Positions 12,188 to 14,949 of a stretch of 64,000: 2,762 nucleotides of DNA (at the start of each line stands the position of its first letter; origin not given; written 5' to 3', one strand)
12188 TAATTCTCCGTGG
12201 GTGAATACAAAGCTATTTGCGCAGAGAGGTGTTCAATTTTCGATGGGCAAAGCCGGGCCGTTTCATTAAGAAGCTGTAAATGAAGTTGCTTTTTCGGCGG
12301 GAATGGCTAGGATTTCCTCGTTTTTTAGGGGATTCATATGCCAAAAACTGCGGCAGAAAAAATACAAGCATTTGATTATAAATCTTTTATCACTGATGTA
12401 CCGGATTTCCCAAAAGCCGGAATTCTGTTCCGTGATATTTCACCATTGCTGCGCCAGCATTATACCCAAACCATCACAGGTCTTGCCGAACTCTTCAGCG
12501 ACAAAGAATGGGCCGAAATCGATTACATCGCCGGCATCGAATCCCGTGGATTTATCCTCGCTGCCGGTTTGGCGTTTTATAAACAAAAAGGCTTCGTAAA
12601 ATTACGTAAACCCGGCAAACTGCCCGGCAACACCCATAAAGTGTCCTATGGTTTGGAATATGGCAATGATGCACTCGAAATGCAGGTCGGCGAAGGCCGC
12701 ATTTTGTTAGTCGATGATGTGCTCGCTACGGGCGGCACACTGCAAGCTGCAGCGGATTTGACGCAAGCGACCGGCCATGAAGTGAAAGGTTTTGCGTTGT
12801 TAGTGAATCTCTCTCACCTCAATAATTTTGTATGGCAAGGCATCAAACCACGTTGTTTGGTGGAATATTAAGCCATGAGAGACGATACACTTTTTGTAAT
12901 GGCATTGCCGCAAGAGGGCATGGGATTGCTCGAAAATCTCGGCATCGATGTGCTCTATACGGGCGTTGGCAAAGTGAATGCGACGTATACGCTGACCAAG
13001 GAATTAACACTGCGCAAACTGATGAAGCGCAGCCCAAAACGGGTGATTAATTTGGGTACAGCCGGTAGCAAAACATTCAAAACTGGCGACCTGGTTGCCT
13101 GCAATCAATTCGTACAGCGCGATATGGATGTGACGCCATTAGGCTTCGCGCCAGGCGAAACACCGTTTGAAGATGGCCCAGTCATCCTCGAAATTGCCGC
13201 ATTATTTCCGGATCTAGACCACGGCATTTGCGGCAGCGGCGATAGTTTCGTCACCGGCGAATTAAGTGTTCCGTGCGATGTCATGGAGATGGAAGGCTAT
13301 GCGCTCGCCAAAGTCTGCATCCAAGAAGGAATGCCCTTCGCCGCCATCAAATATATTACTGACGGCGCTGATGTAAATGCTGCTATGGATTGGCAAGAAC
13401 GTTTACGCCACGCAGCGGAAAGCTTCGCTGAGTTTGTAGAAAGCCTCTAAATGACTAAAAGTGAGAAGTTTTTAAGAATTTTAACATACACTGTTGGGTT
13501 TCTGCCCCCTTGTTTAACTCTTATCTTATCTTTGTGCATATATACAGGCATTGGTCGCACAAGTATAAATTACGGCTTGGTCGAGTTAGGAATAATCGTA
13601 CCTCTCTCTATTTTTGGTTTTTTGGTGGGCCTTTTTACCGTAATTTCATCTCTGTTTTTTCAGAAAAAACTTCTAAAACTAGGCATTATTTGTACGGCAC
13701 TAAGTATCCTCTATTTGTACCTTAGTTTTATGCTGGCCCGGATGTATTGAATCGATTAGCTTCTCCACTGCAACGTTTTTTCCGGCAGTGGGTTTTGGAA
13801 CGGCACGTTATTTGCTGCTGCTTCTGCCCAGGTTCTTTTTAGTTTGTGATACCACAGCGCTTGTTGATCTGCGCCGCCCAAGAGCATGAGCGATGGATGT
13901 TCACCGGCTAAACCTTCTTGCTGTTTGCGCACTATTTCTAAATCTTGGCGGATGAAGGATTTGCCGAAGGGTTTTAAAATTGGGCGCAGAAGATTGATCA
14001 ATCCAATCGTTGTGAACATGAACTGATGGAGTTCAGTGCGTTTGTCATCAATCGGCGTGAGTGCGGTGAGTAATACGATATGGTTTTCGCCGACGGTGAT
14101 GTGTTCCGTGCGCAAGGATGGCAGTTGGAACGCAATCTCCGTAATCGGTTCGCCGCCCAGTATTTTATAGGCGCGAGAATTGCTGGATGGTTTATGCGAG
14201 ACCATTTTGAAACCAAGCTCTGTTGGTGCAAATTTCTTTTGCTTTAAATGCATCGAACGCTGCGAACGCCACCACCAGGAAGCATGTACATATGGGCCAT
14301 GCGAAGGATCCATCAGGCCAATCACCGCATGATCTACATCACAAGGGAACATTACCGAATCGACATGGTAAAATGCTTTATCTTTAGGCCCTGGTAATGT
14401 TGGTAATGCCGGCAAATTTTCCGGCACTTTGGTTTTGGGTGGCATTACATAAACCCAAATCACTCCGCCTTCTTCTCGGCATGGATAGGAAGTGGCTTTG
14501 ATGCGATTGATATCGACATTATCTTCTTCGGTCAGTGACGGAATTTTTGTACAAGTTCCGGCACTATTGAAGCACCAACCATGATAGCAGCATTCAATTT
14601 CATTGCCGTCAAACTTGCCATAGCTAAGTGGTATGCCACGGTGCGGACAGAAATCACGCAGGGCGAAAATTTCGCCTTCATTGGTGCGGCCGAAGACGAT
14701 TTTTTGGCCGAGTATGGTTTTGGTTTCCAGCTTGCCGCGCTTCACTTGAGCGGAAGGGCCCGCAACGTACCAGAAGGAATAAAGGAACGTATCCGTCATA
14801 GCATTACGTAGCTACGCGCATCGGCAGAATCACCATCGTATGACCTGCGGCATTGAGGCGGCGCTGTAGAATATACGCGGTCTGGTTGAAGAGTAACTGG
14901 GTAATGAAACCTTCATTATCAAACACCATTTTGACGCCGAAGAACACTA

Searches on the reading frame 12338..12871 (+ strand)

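Call 45: search_protein_families(library=pfam, proteins=[window:12338-12871:+], max_evalue=0.00001)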
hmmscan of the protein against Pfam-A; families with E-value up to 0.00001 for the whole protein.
window:12338-12871:+ (177 aa): 1 family
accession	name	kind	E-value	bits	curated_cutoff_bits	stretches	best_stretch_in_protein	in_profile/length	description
PF00156.33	Pribosyltran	-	5.3e-10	39.3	26.3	1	45-156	14-124/158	Phosphoribosyl transferase domain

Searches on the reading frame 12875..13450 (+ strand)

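Call 46: search_protein_families(library=pfam, proteins=[window:12875-13450:+], max_evalue=0.00001)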
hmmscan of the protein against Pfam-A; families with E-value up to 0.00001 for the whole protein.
window:12875-13450:+ (191 aa): 1 family
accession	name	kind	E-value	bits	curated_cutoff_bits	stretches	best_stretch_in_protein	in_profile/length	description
PF01048.26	PNP_UDP_1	-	1.8e-20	73.8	25.1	1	26-190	46-230/233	Phosphorylase superfamily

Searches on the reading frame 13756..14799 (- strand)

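Call 46: search_protein_families(library=pfam, proteins=[window:13756-14799:-], max_evalue=0.00001)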
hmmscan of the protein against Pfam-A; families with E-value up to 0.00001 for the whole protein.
window:13756-14799:- (347 aa): 2 families
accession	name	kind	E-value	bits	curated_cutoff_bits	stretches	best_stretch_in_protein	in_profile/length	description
PF00355.32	Rieske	-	3e-24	85.2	20.3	1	10-91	2-83/88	Rieske [2Fe-2S] domain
PF19112.6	VanA_C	-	6e-06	27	23.5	0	162-325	12-191/193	Vanillate O-demethylase oxygenase C-terminal domain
